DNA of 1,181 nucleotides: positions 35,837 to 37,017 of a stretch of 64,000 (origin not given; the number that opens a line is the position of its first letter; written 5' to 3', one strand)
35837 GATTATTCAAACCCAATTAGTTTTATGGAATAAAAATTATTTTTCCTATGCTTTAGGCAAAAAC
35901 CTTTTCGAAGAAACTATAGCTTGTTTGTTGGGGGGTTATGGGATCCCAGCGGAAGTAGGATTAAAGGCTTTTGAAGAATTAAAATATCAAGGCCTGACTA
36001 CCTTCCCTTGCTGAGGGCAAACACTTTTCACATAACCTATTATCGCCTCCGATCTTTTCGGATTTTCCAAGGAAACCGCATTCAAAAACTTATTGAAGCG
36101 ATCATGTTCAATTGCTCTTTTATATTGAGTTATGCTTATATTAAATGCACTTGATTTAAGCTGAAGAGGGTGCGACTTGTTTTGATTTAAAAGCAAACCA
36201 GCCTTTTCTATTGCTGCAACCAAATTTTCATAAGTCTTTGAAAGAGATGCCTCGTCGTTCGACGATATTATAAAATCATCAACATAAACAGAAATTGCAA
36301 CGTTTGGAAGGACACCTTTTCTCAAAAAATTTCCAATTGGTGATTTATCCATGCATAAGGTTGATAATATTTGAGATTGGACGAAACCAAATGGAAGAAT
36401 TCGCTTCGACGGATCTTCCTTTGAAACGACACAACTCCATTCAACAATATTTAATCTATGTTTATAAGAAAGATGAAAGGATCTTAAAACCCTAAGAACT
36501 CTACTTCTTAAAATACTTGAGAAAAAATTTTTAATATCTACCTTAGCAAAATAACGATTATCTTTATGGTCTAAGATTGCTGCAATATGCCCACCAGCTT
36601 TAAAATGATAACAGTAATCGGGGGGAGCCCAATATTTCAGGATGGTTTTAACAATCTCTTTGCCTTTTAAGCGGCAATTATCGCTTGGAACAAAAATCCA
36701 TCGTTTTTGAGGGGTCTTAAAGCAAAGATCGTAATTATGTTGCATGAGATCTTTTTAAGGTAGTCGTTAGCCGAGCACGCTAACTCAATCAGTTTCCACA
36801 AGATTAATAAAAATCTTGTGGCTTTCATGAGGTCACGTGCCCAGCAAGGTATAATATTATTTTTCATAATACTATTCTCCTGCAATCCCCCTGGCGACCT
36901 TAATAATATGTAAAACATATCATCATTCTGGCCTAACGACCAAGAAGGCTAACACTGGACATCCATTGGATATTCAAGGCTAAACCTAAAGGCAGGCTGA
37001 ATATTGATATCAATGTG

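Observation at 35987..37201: Minimal 252-aa orphan reverse transcriptase with a ~400-nt ORF-free, hairpin-rich leader: candidate ncRNA-templated RT system of unassigned type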

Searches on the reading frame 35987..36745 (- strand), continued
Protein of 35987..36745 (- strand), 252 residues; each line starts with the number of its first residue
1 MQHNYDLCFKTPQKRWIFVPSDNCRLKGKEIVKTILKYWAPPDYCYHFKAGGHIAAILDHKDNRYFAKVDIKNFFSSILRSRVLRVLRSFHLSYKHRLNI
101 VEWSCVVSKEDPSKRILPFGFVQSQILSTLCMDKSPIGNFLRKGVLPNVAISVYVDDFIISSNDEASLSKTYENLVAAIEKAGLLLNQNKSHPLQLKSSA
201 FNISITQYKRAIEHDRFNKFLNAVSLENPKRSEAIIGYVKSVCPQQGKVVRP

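Call 68: list_cluster_members(proteins=[P0001, P0010, P0006])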
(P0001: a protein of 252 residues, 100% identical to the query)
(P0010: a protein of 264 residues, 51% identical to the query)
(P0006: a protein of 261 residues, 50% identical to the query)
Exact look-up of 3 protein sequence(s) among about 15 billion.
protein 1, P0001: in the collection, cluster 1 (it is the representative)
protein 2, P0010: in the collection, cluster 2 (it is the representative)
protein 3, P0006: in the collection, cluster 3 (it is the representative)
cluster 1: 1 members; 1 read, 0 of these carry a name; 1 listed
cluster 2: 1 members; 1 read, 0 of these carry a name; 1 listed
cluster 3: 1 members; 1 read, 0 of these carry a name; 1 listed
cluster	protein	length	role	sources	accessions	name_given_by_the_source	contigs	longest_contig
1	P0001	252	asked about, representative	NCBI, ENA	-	-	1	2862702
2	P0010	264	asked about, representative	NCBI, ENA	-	-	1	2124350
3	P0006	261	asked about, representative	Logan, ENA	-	-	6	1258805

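Call 77: search_dna_similar(query=window:35987-36745:-, collection=plasmids, mode=protein, max_evalue=0.001, max_rows=30)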
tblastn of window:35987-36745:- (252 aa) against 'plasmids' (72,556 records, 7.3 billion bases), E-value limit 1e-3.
Records with a match: 9; places in all: 9; records where one place covers at least 80% of the query: 8.
Best place of each record, by identity: <60% 9.
By first word of the organism name: Rhizobium 3; Mesorhizobium 1; Roseomonas 1; Pantoea 1; Agrobacterium 1; Shinella 1; Phyllobacterium 1.
By predicted mobility (MOB-suite, as given by PLSDB): non-mobilizable 4; conjugative 3; mobilizable 2.
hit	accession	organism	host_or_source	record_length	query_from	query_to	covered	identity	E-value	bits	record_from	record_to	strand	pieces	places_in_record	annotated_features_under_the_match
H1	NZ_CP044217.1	Mesorhizobium terrae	soil,soil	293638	17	245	91%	36.1%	3e-27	117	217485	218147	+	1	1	reverse transcriptase domain-containing protein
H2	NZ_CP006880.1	Rhizobium gallicum bv. gallicum R602sp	Phaseolus vulgaris,whole ...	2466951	17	237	88%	35.7%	4e-27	116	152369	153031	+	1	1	record has no annotation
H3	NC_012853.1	Rhizobium leguminosarum bv. trifolii WSM1325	-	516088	17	243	90%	34.4%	5e-24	107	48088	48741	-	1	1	reverse transcriptase domain-containing protein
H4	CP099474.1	Roseomonas mucosa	Human skin,single cell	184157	9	220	84%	35.6%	6e-32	130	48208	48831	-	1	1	reverse transcriptase domain-containing protein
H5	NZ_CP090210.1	Pantoea agglomerans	pure culture,Braised chicken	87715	9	251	96%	30.1%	2e-25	111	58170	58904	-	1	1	reverse transcriptase domain-containing protein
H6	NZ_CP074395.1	Agrobacterium salinitolerans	Cotton,tiaaue sample,root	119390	17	221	81%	35.6%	2e-24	108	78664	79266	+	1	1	reverse transcriptase domain-containing protein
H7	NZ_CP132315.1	Shinella oryzae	Homo sapiens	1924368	17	220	81%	34.6%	2e-19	94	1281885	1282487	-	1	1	none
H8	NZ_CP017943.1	Phyllobacterium zundukense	Oxytropis triphylla,cell culture,root ...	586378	17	220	81%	31.7%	1e-24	109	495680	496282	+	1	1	reverse transcriptase domain-containing protein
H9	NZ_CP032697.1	Rhizobium jaguaris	Calliandra grandiflora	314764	102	222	48%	36.6%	2e-14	80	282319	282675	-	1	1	reverse transcriptase domain-containing protein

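Call 78: search_dna_similar(query=window:35987-36745:-, collection=phages, mode=protein, max_evalue=0.001, max_rows=20)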
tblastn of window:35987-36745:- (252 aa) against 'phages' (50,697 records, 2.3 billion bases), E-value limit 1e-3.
Records with a match: 13; places in all: 13; records where one place covers at least 80% of the query: 13.
Best place of each record, by identity: <60% 13.
By first word of the organism name: Klebsiella 13.
By host as written in the record: Klebsiella pneumoniae 13.
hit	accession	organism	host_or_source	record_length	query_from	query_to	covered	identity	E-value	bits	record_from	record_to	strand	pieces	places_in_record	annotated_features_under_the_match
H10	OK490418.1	Klebsiella phage Kp4865-2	Klebsiella pneumoniae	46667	16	251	94%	35.0%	7e-34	134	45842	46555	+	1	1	record has no annotation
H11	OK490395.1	Klebsiella phage Kp4845-2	Klebsiella pneumoniae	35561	16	251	94%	34.6%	2e-33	133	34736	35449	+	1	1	record has no annotation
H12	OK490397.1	Klebsiella phage Kp4846-2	Klebsiella pneumoniae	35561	16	251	94%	34.6%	2e-33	133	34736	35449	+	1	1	record has no annotation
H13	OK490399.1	Klebsiella phage Kp4847-2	Klebsiella pneumoniae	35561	16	251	94%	34.6%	2e-33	133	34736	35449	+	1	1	record has no annotation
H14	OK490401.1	Klebsiella phage Kp4848-2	Klebsiella pneumoniae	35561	16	251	94%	34.6%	2e-33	133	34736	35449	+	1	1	record has no annotation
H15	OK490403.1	Klebsiella phage Kp4849-2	Klebsiella pneumoniae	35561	16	251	94%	34.6%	2e-33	133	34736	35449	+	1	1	record has no annotation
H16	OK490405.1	Klebsiella phage Kp4850-2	Klebsiella pneumoniae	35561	16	251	94%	34.6%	2e-33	133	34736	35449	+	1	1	record has no annotation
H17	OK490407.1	Klebsiella phage Kp4851-2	Klebsiella pneumoniae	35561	16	251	94%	34.6%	2e-33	133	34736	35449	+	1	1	record has no annotation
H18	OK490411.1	Klebsiella phage Kp4857-1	Klebsiella pneumoniae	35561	16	251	94%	34.6%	2e-33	133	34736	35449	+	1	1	record has no annotation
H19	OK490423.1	Klebsiella phage Kp4867-2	Klebsiella pneumoniae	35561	16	251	94%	34.6%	2e-33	133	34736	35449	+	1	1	record has no annotation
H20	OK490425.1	Klebsiella phage Kp4868-2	Klebsiella pneumoniae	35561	16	251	94%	34.6%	2e-33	133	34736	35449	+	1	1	record has no annotation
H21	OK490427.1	Klebsiella phage Kp4869-2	Klebsiella pneumoniae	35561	16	251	94%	34.6%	2e-33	133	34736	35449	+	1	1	record has no annotation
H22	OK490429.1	Klebsiella phage Kp4870-2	Klebsiella pneumoniae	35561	16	251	94%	34.6%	2e-33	133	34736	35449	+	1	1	record has no annotation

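Call 79: get_annotated_region(hit=H11, flank=3000)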
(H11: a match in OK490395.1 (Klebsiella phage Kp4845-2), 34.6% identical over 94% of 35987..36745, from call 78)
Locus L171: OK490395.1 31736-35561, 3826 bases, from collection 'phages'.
description: UNVERIFIED: Klebsiella phage Kp4845-2, complete genome.
organism: Klebsiella phage Kp4845-2 (NCBI taxid 2895852)
taxonomy: Viruses; Duplodnaviria; Heunggongvirae; Uroviricota; Caudoviricetes; Peduoviridae
host: Klebsiella pneumoniae; source: -; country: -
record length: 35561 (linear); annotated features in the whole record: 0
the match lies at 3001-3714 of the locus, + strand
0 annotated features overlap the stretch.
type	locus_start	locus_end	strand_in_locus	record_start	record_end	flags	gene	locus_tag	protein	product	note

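Call 80: get_annotated_region(hit=H5, flank=4000)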
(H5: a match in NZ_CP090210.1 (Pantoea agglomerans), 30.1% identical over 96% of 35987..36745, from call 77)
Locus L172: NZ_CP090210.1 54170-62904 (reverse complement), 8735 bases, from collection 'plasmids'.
description: Pantoea agglomerans strain HJS002 plasmid unnamed3
organism: Pantoea agglomerans (NCBI taxid 549)
taxonomy: Bacteria; Pseudomonadota; Gammaproteobacteria; Enterobacterales; Erwiniaceae; Pantoea; Pantoea agglomerans
host: -; source: pure culture,Braised chicken; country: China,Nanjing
typing (MOB-suite, as given by PLSDB): mobilizable; replicon rep_cluster_1203; relaxase MOBF
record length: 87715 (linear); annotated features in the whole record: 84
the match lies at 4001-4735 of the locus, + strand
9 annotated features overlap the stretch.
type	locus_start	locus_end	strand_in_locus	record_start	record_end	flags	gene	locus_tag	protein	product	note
CDS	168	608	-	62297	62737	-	umuD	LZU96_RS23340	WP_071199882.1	translesion error-prone DNA polymerase V autoproteolytic subunit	-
CDS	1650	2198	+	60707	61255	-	-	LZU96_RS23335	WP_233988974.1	single-stranded DNA-binding protein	-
CDS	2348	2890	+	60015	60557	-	-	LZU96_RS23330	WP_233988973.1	conjugation system SOS inhibitor PsiB family protein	-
CDS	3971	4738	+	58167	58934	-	-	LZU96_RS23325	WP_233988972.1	reverse transcriptase domain-containing protein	-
CDS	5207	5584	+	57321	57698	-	-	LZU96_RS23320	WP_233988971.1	DUF5983 family protein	-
CDS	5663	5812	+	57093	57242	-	-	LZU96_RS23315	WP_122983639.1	succinate dehydrogenase flavoprotein subunit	-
CDS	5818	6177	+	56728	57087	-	-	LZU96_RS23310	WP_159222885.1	hypothetical protein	-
CDS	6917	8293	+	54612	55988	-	-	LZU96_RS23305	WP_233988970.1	DUF3560 domain-containing protein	-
CDS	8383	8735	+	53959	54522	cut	-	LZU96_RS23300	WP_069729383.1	methyltransferase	-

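Call 81: predict_structure(alignment_id=A1)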
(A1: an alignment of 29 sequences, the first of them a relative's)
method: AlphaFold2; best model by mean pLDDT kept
length: 252 residues; sequences in the alignment: 29
mean_pLDDT: 93.6   pTM: 0.85
mean pLDDT of the five models: 93.6, 92.4, 92.2, 91.7, 91.3
residues with pLDDT >= 90: 194; 70-90: 57; 50-70: 1; < 50: 0
segments of 3 or more residues with pLDDT < 50: none
pLDDT, mean of each block of 10 residues (from residue 1): 89 91 97 97 93 89 95 96 96 96 96 95 97 97 96 95 98 98 96 93 83 88 90 89 88 81
secondary structure, 60 per line:
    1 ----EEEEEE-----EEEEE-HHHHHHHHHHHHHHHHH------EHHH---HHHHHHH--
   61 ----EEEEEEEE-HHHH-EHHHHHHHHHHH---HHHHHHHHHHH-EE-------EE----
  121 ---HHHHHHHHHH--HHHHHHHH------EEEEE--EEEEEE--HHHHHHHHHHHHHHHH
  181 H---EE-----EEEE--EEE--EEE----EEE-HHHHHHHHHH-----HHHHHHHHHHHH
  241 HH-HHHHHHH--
elements in order: E5-10 E16-20 H22-38 H52-58 E65-72 H74-77 H80-90 H94-104 H124-133 H136-143 E150-154 E157-162 H165-181 E192-195 E198-200 E203-205 E210-212 H214-223 H229-242 H244-250

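Call 85: fold_search(model_id=the predicted structure, library=pdb)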
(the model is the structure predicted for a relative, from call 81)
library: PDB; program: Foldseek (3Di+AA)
matches with E <= 10: 1547; with E <= 0.001: 757
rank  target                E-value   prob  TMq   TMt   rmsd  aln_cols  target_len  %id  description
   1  7v9x_A                1.4e-14  1.00  0.72  0.59   4.6       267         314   17  Cryo-EM structure of E.coli retron-Ec86 in complex with its effector at 2.8 angstrom (released 2022-08-31)
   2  9n69_E                1.1e-13  1.00  0.72  0.60   4.7       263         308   20  Structure of the retron IA complex with HNH nuclease in the "down" orientation (released 2025-04-23)
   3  9e8z_H                1.7e-13  1.00  0.77  0.65   4.1       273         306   17  4-component structure of retron Ec83 (released 2025-07-02)
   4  7v9u_A                3.5e-13  1.00  0.71  0.60   4.6       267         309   17  Cryo-EM structure of E.coli retron-Ec86 (RT-msDNA-RNA) at 3.2 angstrom (released 2022-08-31)
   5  9kjx_A                4.1e-13  1.00  0.74  0.62   4.4       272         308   19  Cryo-EM structure of the Retron-Eco7 complex (state 1) (released 2025-11-12)
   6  9nnb_B                3.3e-12  1.00  0.76  0.63   4.1       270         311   18  Cryo-EM structure of the Retron Ec78 complex, PtuA:PtuB:RT (4:2:1) (released 2025-10-08)
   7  9i2f_C                3.5e-12  1.00  0.72  0.34   5.1       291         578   18  Cryo-EM structure of retron Eco2 (Ec67) (released 2026-02-04)
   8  9vhe_A                4.0e-12  1.00  0.73  0.68   4.4       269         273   18  cryoEM structure of retron-Eco7 complex (released 2025-12-31)
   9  9lp9_A                1.7e-11  1.00  0.73  0.51   7.8       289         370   15  The cryo-EM structure of retron Eco8 in a standby state (released 2025-11-19)
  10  9x9b_E                2.2e-11  1.00  0.68  0.49   5.9       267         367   17  Retron-Eco8 complex with ATP-Mg2+ (released 2026-03-04)
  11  9x9b_A                2.5e-11  1.00  0.69  0.50   4.5       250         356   15  Retron-Eco8 complex with ATP-Mg2+ (released 2026-03-04)
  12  9s1f_A                2.8e-11  1.00  0.69  0.33   6.6       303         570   18  Cryo-EM structure of activated retron Eco2 (Ec67) (released 2026-02-18)
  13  9l7p_E                2.8e-11  1.00  0.66  0.56   5.3       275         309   17  Cryo-EM structure of retron Ec78 system complex (released 2025-12-10)
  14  9p4j_E                3.2e-11  1.00  0.69  0.50   4.5       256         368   18  The structure of Retron Eco8 in Apo state (released 2025-11-12)
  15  9lm3_A                4.5e-11  1.00  0.71  0.33   5.3       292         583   18  cryo-EM structure of retron Eco2 (released 2025-09-17)
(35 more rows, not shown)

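Call 101: search_protein_families(library=padloc, alignment_id=A1, max_evalue=0.00001)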
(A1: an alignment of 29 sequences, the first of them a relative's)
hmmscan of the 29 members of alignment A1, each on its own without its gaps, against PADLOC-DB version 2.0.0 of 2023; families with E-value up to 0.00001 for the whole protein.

A. member 1, P0001 (252 aa): 43 families (the best 25 are shown)
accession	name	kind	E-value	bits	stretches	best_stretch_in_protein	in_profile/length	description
PDLC02941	RT_II-A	-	1.7e-19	68.2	1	5-198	44-230/309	-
PDLC01607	RT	-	7.8e-19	66.5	1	34-194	24-150/161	"CAS-I,CAS-II,CAS-III,CAS-IV,CAS-V,CAS-VI; acquisition_associated"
PDLC02939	RT_II-A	-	7.7e-17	59.7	1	5-194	32-222/304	-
PDLC02938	RT_I-B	-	2.6e-15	54.4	1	26-191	53-217/332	-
PDLC02937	RT_I-B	-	6.3e-15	53.3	1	43-195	69-223/316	-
PDLC02946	RT_III-A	-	7e-14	49.7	1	10-194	70-245/330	-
PDLC02952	RT_VI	-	1.9e-13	48.3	1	13-222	43-244/279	-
PDLC02942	RT_III-A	-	9.4e-13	45.9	1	5-192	73-251/341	-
PDLC02945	RT_III-A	-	3.2e-12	44.2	1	4-195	70-277/362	-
PDLC02948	RT_IX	-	4.9e-12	43.6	1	13-193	81-253/317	-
PDLC02943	RT_III-A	-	6.7e-12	42.9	1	10-195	58-234/322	-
PDLC03739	RT_Ec107-like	-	1.9e-11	41.9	1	10-195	45-222/307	retron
PDLC03768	Drt3a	-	2.5e-11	41.7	1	54-200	125-257/411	DRT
PDLC02955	RT_X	-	4.7e-11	40.6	1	3-193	26-207/272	-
PDLC02944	RT_III-A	-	6.6e-11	40.1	1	12-90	80-159/597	-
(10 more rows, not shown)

B. families by the number of members that match (of 29 scanned): 70 families (the first 25 are shown)
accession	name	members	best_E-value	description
PDLC02941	RT_II-A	29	5.3e-24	-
PDLC02952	RT_VI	29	5.6e-23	-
PDLC02938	RT_I-B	29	8e-23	-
PDLC02937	RT_I-B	29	2.2e-22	-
PDLC02948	RT_IX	29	1.1e-21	-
PDLC02939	RT_II-A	29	3.3e-21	-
PDLC02946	RT_III-A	29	3.4e-19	-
PDLC01607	RT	29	5.6e-19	"CAS-I,CAS-II,CAS-III,CAS-IV,CAS-V,CAS-VI; acquisition_associated"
PDLC02943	RT_III-A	29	1.1e-18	-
PDLC02942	RT_III-A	29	4.8e-17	-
PDLC02960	RT-Protease_XI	29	1.5e-16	single gene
PDLC02940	RT_II-A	29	1.6e-16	-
PDLC02953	RT_VII-A2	29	1.8e-15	-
PDLC02945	RT_III-A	29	1.6e-14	-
PDLC02959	RT-Protease_XI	28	4.9e-16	single gene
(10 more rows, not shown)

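Call 112: search_protein_families(library=phrogs, proteins=[window:35987-36745:-, L171:2947-3720:+], max_evalue=0.01)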
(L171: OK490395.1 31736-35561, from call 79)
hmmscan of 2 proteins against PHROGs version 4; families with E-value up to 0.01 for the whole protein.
window:35987-36745:- (252 aa): 2 families
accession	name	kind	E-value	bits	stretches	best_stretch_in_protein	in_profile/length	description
phrog_2825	-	DNA, RNA and nucleotide metabolism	2.5e-21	77.2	1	5-192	47-234/336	polymerase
phrog_1423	-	DNA, RNA and nucleotide metabolism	2e-06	27.3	1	61-192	226-358/1040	Reverse transcriptase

L171:2947-3720:+ (257 aa): 2 families
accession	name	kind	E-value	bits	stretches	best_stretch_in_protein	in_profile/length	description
phrog_2825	-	DNA, RNA and nucleotide metabolism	1.9e-20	74.3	1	23-222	65-262/336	polymerase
phrog_1423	-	DNA, RNA and nucleotide metabolism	0.00012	21.4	1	68-196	230-358/1040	Reverse transcriptase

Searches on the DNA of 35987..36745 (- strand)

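Call 84: search_dna_similar(query=L171:2600-3720:+, collection=ecoli_genomes, mode=distant, max_rows=10)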
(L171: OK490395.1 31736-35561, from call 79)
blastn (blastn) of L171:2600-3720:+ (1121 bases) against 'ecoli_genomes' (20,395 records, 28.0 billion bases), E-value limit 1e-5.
Records with a match: 34; places in all: 34; records where one place covers at least 80% of the query: 32.
Genomes with a match: 34 of 5426; with a place that covers at least 80% of the query: 32. Places per genome that has any: lowest 1, median 1, highest 1. On chromosomes: 34 places; on plasmids: 0.
Best place of each record, by identity: >=99% 29; 60-80% 5.
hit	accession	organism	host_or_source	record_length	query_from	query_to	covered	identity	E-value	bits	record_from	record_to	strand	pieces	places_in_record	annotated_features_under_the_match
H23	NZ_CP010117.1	Escherichia coli strain C2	cow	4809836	1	1121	100%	99.9%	0e+0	2018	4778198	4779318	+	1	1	reverse transcriptase domain-containing protein | hypothetical protein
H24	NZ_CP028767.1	Escherichia coli strain A7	Orangutan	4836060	1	1121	100%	99.9%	0e+0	2018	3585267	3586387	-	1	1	reverse transcriptase domain-containing protein | hypothetical protein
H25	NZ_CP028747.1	Escherichia coli strain A28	Tachyglossus aculeatus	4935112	1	1121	100%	99.9%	0e+0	2018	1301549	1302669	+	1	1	reverse transcriptase domain-containing protein | hypothetical protein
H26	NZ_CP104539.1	Escherichia coli strain E6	Poultry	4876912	1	1121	100%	99.9%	0e+0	2018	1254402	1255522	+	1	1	reverse transcriptase domain-containing protein | hypothetical protein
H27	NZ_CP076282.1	Escherichia coli strain 442/2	Homo sapiens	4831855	1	1121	100%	99.9%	0e+0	2018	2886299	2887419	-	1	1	reverse transcriptase domain-containing protein | hypothetical protein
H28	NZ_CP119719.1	Escherichia coli strain IZSBS22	missing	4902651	1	1121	100%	99.9%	0e+0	2018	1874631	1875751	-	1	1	reverse transcriptase domain-containing protein | hypothetical protein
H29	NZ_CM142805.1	Escherichia coli strain GPEC673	chicken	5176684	1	1121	100%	99.9%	0e+0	2018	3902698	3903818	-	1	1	reverse transcriptase domain-containing protein | hypothetical protein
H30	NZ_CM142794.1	Escherichia coli strain GPEC1040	chicken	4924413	1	1121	100%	99.9%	0e+0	2018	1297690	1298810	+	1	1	reverse transcriptase domain-containing protein | hypothetical protein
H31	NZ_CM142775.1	Escherichia coli strain GPEC1366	chicken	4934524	1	1121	100%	99.9%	0e+0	2018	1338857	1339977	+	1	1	reverse transcriptase domain-containing protein | hypothetical protein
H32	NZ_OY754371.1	Escherichia coli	-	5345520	1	1121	100%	99.9%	0e+0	2018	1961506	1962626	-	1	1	reverse transcriptase domain-containing protein | hypothetical protein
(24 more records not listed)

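Call 87: get_annotated_region(hit=H23, flank=5000)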
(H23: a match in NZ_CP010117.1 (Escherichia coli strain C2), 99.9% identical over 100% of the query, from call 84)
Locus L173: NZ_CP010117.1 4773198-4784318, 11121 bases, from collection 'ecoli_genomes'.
description: Escherichia coli strain C2 chromosome, complete genome
organism: Escherichia coli strain C2 (NCBI taxid 562)
replicon: chromosome; assembly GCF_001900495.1
host: cow; source: -; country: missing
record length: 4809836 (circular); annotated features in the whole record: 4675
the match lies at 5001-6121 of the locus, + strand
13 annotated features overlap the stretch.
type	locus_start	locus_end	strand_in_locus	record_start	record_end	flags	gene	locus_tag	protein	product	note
CDS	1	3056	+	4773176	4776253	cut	-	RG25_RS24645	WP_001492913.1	phage tail tape measure protein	-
CDS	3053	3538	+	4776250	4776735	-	-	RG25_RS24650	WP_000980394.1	phage tail protein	-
CDS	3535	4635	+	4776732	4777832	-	-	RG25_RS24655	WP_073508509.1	phage late control D family protein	-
CDS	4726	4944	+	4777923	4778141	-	-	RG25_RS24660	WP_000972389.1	ogr/Delta-like zinc finger family protein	-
CDS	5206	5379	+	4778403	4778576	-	-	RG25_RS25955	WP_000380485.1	hypothetical protein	-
CDS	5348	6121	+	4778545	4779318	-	-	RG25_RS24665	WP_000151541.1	reverse transcriptase domain-containing protein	-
tmRNA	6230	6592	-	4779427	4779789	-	ssrA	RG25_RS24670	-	transfer-messenger RNA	-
CDS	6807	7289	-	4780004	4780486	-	smpB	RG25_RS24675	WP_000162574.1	SsrA-binding protein SmpB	-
CDS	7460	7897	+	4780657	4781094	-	ratA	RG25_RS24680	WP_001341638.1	type II toxin-antitoxin system toxin RatA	-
CDS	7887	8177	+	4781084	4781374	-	yfjF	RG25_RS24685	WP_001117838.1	RnfH family protein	-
CDS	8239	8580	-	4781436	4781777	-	bamE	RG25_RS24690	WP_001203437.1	outer membrane protein assembly factor BamE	-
CDS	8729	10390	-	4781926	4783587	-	recN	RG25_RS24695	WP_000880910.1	DNA repair protein RecN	-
CDS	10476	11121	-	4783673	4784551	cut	nadK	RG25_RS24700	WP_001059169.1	NAD(+) kinase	-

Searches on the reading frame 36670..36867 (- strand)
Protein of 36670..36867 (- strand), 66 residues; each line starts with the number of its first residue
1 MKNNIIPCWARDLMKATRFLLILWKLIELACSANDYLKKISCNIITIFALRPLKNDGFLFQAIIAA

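Call 112: search_protein_families(library=phrogs, proteins=[window:36670-36867:-], max_evalue=0.01)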
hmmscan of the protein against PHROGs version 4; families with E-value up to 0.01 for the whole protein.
seq(66 aa): 0 families

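Call 113: search_protein_families(library=pfam, proteins=[window:36670-36867:-], max_evalue=1)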
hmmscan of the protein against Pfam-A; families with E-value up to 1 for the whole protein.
seq(66 aa): 0 families
